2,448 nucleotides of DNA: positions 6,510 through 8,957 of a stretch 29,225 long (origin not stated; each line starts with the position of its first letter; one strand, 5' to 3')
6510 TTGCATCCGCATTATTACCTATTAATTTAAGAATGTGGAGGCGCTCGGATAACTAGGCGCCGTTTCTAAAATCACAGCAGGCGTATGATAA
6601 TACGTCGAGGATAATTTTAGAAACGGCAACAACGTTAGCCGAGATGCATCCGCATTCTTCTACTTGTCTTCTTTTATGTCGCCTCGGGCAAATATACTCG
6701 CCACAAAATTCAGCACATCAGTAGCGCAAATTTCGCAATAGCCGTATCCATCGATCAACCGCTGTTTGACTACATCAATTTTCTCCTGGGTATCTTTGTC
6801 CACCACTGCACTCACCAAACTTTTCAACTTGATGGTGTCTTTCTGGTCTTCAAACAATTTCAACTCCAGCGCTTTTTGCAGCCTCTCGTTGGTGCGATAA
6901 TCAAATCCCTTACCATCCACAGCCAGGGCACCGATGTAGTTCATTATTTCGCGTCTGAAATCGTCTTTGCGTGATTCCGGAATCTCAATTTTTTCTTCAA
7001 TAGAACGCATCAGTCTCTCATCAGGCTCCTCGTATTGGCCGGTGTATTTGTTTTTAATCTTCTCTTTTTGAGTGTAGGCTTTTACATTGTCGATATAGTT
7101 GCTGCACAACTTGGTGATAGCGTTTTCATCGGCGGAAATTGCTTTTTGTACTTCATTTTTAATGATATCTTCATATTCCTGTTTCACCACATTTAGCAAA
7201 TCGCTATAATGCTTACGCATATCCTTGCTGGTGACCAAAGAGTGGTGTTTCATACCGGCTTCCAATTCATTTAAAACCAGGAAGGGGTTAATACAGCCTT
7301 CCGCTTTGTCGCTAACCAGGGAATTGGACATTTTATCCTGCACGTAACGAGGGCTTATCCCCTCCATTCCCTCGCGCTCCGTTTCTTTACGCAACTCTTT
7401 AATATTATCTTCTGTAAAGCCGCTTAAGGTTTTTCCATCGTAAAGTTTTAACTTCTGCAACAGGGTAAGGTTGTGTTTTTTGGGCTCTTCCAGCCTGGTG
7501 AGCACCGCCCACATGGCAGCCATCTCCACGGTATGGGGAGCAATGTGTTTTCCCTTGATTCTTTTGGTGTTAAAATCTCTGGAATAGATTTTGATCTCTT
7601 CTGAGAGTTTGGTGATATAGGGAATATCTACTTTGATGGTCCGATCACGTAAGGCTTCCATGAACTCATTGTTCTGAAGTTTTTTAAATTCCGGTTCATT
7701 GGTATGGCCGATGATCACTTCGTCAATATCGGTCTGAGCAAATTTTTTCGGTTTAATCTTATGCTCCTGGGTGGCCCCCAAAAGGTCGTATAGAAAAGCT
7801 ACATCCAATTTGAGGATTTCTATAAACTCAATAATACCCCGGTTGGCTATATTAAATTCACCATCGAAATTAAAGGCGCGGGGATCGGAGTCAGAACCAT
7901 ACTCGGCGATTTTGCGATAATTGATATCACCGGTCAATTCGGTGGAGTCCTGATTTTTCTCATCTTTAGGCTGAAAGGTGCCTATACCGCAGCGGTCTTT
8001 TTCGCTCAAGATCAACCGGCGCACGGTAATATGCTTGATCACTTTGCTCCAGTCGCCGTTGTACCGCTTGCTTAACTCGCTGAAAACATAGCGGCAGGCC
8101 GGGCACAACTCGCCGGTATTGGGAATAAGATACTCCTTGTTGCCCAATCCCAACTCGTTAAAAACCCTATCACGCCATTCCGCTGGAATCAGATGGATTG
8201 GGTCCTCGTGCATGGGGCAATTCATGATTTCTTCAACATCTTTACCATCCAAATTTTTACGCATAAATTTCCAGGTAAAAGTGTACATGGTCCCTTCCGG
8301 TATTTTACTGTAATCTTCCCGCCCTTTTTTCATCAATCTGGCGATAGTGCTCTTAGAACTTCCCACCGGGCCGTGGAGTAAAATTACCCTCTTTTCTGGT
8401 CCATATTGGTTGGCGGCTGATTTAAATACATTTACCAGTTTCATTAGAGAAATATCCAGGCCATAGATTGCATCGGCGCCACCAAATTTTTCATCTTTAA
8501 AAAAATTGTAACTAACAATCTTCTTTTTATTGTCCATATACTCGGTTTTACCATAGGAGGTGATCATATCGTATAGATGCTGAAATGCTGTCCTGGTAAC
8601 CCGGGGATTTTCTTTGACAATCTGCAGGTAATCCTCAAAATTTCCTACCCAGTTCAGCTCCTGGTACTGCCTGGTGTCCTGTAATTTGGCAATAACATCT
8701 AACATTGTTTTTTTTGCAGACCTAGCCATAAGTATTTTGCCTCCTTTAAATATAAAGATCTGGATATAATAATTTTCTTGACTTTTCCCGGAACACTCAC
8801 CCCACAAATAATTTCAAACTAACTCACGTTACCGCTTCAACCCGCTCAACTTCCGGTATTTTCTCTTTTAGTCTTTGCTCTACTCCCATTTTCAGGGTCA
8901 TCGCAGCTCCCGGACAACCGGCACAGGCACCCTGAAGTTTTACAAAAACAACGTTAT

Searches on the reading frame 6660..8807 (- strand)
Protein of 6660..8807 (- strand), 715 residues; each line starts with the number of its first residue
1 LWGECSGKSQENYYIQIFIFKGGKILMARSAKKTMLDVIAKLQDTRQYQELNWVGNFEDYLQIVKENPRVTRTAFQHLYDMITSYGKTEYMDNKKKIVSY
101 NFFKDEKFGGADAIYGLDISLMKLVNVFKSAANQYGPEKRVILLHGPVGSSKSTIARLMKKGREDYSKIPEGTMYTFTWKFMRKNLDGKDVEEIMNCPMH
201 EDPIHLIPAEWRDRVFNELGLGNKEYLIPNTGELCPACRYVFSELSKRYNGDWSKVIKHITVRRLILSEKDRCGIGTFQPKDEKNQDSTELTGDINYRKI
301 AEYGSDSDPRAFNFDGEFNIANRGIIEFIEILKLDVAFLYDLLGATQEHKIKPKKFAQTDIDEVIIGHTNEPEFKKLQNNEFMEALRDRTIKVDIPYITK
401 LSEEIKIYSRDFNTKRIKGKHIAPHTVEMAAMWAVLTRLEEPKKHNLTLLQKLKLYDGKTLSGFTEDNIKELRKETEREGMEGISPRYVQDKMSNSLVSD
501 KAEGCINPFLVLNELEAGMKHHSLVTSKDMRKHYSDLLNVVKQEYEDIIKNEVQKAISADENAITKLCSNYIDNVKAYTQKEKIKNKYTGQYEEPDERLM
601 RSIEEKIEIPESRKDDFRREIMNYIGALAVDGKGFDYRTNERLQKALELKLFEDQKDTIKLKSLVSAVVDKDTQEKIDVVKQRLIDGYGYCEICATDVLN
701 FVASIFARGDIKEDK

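Call 4: search_protein_families(library=pfam, proteins=[window:6660-8807:-])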
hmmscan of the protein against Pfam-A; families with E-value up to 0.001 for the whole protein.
window:6660-8807:- (715 aa): 2 families
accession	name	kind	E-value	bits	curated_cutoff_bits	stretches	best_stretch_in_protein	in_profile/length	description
PF08298.17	AAA_PrkA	-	1e-90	304.8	25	1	56-445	2-357/358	PrkA AAA domain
PF06798.17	PrkA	-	3.5e-88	296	25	1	450-701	1-255/255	PrkA serine protein kinase C-terminal domain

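Call 45: find_homologous_proteins(query=window:6660-8807:-, max_evalue=1e-50)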
Query window:6660-8807:- (715 aa): 8000 proteins with E <= 1e-50 among 8000 candidates; the best 120 are listed.
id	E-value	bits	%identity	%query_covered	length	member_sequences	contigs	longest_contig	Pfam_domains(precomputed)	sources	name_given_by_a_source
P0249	0.0e+0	1544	100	95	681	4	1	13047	PF06798.18,PF08298.18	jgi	-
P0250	0.0e+0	1256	79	94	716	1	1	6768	PF06798.18,PF08298.18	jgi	jgi:serine protein kinase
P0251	0.0e+0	1250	78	96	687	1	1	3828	PF06798.18,PF08298.18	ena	-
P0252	0.0e+0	1248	78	96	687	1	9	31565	PF06798.18,PF08298.18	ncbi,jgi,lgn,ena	jgi:serine protein kinase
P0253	0.0e+0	1248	78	95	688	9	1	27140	PF06798.18,PF08298.18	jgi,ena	-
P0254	0.0e+0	1248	78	95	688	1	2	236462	PF06798.18,PF08298.18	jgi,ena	-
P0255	0.0e+0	1247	78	95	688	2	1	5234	PF06798.18,PF08298.18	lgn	-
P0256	0.0e+0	1246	78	95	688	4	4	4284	PF06798.18,PF08298.18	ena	-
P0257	0.0e+0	1243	77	96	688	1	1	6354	PF06798.18,PF08298.18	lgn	-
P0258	0.0e+0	1243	78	95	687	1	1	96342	PF06798.18,PF08298.18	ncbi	-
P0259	0.0e+0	1243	78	95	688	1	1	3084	PF06798.18,PF08298.18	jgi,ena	-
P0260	0.0e+0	1239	78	96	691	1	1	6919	PF06798.18,PF08298.18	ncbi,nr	ncbi:MAG: serine protein kinase [Myxococcaceae bacterium]|nr:serine protein kinase [Myxococcaceae ba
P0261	0.0e+0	1238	78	95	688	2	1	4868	PF06798.18,PF08298.18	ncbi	-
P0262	0.0e+0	1238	78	95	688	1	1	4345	PF06798.18,PF08298.18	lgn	-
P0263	0.0e+0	1237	79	95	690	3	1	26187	PF06798.18,PF08298.18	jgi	jgi:serine protein kinase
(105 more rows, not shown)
